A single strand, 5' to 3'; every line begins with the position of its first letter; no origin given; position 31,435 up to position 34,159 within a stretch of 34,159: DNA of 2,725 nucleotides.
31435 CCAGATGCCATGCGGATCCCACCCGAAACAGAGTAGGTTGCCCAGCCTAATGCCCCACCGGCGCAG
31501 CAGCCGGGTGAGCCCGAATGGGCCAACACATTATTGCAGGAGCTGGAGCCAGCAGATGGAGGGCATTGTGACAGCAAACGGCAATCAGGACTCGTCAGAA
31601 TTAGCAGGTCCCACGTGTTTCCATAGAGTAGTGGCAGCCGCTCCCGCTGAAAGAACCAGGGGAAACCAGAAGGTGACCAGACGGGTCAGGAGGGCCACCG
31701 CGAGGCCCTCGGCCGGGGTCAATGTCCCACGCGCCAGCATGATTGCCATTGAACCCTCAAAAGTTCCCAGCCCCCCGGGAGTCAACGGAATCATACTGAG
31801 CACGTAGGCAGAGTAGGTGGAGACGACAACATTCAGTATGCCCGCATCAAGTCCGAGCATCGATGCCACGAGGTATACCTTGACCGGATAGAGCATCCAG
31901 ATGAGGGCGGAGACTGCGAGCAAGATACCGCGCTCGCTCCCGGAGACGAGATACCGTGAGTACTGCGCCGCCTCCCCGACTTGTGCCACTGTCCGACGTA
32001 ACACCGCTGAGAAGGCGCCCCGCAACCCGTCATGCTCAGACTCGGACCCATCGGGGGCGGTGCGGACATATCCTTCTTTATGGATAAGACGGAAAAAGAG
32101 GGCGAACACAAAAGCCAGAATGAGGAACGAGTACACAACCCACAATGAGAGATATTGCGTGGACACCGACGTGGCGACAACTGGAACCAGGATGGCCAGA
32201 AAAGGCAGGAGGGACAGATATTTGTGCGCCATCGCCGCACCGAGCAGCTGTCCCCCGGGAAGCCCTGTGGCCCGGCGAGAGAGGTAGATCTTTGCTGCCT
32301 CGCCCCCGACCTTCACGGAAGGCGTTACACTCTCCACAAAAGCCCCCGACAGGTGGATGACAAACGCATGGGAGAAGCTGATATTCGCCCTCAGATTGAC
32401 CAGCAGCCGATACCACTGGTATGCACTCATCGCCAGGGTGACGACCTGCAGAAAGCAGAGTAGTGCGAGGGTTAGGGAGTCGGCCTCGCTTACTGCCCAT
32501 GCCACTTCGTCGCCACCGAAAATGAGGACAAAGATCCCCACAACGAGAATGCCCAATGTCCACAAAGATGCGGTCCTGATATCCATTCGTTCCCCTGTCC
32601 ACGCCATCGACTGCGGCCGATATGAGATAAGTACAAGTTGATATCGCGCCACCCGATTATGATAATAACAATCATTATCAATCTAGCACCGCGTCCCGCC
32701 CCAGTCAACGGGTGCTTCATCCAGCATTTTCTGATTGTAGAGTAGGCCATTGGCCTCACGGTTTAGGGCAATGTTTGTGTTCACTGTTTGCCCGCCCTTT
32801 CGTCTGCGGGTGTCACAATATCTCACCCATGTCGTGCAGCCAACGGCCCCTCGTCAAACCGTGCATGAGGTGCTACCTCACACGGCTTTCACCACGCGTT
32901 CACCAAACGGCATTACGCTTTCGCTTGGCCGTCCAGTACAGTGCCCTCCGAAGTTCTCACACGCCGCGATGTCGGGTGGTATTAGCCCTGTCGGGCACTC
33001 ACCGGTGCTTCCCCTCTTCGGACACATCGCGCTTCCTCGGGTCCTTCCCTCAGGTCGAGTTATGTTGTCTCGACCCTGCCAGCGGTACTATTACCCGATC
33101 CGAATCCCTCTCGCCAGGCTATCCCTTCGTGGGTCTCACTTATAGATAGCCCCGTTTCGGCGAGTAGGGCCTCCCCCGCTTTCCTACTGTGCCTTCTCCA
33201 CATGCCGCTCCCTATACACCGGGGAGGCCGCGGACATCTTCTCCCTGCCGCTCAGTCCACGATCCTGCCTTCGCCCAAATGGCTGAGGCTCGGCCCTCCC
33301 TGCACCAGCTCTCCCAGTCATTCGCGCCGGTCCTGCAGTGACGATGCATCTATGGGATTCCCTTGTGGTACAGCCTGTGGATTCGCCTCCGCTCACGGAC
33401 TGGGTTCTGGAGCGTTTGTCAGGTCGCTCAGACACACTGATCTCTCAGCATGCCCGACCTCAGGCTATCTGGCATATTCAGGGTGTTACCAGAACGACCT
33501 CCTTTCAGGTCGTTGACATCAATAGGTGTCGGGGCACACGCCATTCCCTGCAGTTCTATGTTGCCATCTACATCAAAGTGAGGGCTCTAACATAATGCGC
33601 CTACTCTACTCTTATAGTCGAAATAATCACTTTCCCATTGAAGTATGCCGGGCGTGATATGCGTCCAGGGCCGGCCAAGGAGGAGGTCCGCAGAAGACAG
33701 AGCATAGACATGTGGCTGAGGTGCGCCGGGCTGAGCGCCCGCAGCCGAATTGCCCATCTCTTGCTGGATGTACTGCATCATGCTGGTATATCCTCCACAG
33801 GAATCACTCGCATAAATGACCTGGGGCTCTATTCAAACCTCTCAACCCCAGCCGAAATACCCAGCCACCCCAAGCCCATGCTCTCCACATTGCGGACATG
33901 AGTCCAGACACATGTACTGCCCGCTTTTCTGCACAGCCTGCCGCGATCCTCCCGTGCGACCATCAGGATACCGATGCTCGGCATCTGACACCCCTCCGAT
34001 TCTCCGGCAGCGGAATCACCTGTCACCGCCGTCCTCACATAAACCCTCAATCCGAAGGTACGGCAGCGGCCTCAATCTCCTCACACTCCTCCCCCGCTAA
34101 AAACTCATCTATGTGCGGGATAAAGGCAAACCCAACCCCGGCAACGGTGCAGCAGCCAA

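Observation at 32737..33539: ORF-less group II intron ribozyme in an intergenic region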

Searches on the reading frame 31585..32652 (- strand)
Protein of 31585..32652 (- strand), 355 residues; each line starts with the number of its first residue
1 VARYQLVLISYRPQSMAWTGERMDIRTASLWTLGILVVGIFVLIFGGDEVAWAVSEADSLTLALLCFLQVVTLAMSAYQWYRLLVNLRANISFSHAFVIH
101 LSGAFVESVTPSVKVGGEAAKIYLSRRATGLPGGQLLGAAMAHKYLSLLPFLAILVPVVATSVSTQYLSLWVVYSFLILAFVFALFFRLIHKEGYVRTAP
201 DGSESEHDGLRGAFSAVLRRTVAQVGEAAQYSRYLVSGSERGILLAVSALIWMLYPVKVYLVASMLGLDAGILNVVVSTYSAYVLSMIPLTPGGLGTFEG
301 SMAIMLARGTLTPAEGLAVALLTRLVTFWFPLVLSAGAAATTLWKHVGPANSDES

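Call 7: find_encoding_contigs(protein=window:31585-32652:-, flank=10000, max_places=6)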
Protein window:31585-32652:- (355 aa): no gene with exactly this product is on record in the collection.

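Call 9: find_encoding_contigs(protein=window:31585-32586:-, flank=10000, max_places=6)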
Protein window:31585-32586:- (333 aa): no gene with exactly this product is on record in the collection.

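Call 18: find_homologous_proteins(query=window:31585-32586:-, max_evalue=1e-20)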
Query window:31585-32586:- (333 aa): 98 proteins with E <= 1e-20 among 8000 candidates.
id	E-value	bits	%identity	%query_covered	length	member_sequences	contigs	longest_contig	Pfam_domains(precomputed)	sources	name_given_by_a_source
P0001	6.6e-206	701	100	100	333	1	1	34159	PF03706.19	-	-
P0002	1.9e-95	338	60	87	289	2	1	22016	PF03706.19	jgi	-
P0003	9.8e-80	287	47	98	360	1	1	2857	PF03706.19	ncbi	-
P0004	8.1e-79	284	46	97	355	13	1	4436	PF03706.19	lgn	-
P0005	8.2e-79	284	46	100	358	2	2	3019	PF03706.19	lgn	-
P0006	9.5e-74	267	47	95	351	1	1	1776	PF03706.19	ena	-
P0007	1.7e-71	260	48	89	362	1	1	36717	PF03706.19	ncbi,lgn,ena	-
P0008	2.6e-70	256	46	95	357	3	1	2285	PF03706.19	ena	-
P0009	3.7e-70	255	46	96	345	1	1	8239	PF03706.19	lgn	-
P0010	1.0e-69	254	44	90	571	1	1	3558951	PF03059.23,PF13649.13,PF03706.19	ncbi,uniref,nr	ncbi:flippase-like domain-containing protein [Candidatus Contubernalis alkaliaceticus]|uniref:flippa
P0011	2.4e-69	252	45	96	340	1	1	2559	PF03706.19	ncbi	-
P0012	2.7e-69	252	44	93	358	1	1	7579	PF03706.19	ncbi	-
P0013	5.2e-69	251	45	96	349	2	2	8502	PF03706.19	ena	-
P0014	1.0e-68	250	45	96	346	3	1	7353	PF03706.19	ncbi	-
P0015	2.1e-68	249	46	96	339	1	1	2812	PF03706.19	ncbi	-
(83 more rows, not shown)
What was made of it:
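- The window is the entire 34-kb contig (call 18).
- Tried and rejected: The homologue search showed that the window is the entire 34,159-bp contig (call 18).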

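Call 19: find_encoding_contigs(protein=P0002, flank=6000, max_places=3)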
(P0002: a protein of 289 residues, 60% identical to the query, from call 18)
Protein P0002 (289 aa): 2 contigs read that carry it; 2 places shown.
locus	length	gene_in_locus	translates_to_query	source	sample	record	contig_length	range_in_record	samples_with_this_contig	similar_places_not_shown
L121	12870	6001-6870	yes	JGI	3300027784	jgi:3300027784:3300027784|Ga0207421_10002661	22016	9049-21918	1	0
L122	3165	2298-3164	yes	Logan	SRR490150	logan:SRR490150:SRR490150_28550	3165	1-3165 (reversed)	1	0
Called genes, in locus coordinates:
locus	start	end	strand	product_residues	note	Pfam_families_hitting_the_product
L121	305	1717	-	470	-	PF00496:SBP_bac_5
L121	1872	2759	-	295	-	PF12911:OppC_N, PF00528:BPD_transp_1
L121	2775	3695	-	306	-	PF19300:BPD_transp_1_N, PF00528:BPD_transp_1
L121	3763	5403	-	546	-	PF00496:SBP_bac_5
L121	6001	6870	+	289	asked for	PF03706:LPG_synthase_TM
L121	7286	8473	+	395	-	PF03435:Sacchrp_dh_NADP, PF16653:Sacchrp_dh_C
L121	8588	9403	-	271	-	PF01040:UbiA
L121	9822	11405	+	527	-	PF00171:Aldedh, PF07368:DUF1487 (weak)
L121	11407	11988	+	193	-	PF04191:PEMT, PF04140:ICMT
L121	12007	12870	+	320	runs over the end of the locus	?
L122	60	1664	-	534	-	PF00496:SBP_bac_5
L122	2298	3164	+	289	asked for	PF03706:LPG_synthase_TM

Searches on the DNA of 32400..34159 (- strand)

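Call 3: search_rna_families(source=window, start=32400, end=34159, threshold=evalue, max_evalue=10, show_alignments=6)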
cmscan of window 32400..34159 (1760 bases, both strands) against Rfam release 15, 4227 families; matches with E-value up to 10: 5.
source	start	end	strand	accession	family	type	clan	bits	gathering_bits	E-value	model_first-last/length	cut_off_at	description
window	33363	33507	-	RF02003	group-II-D1D4-4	Intron;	CL00102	54.6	49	7.8e-11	1-138/138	no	Group II catalytic intron D1-D4-4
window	32737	32890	-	RF00029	Intron_gpII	Intron;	-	39.3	40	8.8e-06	1-77/77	no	Group II catalytic intron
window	32854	32890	-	RF04357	Plastid-ndhA-ndhB-2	Intron;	CL00155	24.6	53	0.012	1-41/41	no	Plastid-ndhA-ndhB-2 group II-D5 intron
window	34099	34156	-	RF01394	isrK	Gene; sRNA;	-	14.6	50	3.7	1-77/77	no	isrK Hfq binding RNA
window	32446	32516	-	RF01151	snoU82P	Gene; snRNA; snoRNA; CD-box;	-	12.6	42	3.7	1-55/55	no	Small nucleolar RNA U82P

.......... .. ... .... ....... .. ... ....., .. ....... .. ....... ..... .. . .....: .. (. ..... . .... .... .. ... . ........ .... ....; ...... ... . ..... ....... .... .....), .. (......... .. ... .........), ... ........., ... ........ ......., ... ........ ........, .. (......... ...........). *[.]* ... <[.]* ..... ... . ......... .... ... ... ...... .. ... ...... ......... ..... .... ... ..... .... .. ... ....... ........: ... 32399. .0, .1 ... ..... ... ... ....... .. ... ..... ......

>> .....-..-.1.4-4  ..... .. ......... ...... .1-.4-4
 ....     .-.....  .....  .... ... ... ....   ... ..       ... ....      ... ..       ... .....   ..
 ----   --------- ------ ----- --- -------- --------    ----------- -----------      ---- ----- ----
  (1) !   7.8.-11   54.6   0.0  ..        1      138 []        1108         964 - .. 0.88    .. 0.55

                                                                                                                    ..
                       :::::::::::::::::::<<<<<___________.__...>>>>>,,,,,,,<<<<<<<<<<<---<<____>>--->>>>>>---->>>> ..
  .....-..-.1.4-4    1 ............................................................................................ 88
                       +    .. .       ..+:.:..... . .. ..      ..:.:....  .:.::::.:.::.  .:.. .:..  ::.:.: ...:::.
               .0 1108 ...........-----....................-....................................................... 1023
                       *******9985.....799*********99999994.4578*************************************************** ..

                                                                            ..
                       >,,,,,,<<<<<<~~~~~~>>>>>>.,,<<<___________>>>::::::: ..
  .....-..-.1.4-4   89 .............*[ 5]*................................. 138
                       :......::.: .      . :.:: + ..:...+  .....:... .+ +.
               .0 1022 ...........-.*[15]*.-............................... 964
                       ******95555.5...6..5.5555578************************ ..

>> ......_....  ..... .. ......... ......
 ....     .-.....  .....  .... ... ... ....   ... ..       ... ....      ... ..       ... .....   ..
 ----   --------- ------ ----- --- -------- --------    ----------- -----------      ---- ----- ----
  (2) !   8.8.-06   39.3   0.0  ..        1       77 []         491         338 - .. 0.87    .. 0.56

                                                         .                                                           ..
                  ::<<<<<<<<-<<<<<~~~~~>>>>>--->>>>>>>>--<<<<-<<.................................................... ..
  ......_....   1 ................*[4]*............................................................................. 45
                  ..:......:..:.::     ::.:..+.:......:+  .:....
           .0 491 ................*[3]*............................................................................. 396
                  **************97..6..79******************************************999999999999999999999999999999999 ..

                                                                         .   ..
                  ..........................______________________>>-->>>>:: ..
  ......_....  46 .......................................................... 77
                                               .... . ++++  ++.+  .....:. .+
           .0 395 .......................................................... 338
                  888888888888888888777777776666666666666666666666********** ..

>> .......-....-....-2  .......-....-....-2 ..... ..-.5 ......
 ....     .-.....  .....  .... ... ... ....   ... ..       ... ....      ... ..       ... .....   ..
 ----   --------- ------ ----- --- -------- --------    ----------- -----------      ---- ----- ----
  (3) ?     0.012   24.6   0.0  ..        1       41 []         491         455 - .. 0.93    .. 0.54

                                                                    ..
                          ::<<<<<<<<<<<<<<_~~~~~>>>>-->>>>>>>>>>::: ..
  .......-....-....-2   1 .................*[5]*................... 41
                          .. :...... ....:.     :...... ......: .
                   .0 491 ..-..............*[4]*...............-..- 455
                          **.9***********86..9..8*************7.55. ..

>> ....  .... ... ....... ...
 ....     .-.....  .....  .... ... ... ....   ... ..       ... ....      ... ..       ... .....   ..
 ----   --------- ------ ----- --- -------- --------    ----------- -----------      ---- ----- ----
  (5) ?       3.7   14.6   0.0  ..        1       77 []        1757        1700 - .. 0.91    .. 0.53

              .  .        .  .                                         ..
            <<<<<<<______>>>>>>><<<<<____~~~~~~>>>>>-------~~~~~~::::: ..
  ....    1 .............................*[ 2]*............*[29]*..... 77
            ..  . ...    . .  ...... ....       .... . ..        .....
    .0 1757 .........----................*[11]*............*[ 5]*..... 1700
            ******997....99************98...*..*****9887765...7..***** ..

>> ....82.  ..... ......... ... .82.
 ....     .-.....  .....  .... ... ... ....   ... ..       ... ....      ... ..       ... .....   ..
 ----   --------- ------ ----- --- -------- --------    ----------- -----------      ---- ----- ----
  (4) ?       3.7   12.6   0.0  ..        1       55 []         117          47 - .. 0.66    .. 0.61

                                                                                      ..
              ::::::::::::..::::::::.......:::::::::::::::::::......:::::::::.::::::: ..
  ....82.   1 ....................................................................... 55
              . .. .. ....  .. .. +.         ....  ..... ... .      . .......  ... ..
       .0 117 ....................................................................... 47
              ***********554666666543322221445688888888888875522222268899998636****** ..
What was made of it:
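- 32856..32888 (-): Domain V. The AGC triad is at 32887-32885 and the 2-nt bulge AU is at 32866-32865. The terminal loop is the non-GNRA sequence UAGCA. Matched by RF00029 (call 3).
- Checked: Confirmed by RF00029 (39.3 bits, E 8.8e-6; gathering score 40; call 3).
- RF00029 is just below its gathering threshold (call 3).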

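Call 11: search_dna_similar(query=window:32737-33539:-, collection=plasmids, mode=distant, max_rows=30)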
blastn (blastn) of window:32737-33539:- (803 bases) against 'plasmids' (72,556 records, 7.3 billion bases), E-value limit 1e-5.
Records with a match: 3; places in all: 4; records where one place covers at least 80% of the query: 0.
Best place of each record, by identity: 80-90% 3.
By first word of the organism name: Serratia 1; Escherichia 1; Enterococcus 1.
By predicted mobility (MOB-suite, as given by PLSDB): non-mobilizable 2; mobilizable 1.
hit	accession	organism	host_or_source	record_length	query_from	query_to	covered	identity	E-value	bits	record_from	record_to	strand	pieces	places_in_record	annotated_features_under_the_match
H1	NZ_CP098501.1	Serratia symbiotica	Periphyllus lyropictus,Tissue sample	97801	650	700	6%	86.3%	3e-6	62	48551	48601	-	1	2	none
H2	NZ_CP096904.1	Escherichia coli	Mus musculus,feces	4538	650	700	6%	86.3%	3e-6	62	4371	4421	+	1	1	none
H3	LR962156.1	Enterococcus faecalis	-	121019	645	693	6%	87.8%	1e-5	59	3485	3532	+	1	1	record has no annotation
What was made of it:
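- Tried and rejected: blastn of the intron against plasmids matched DV only (call 11).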
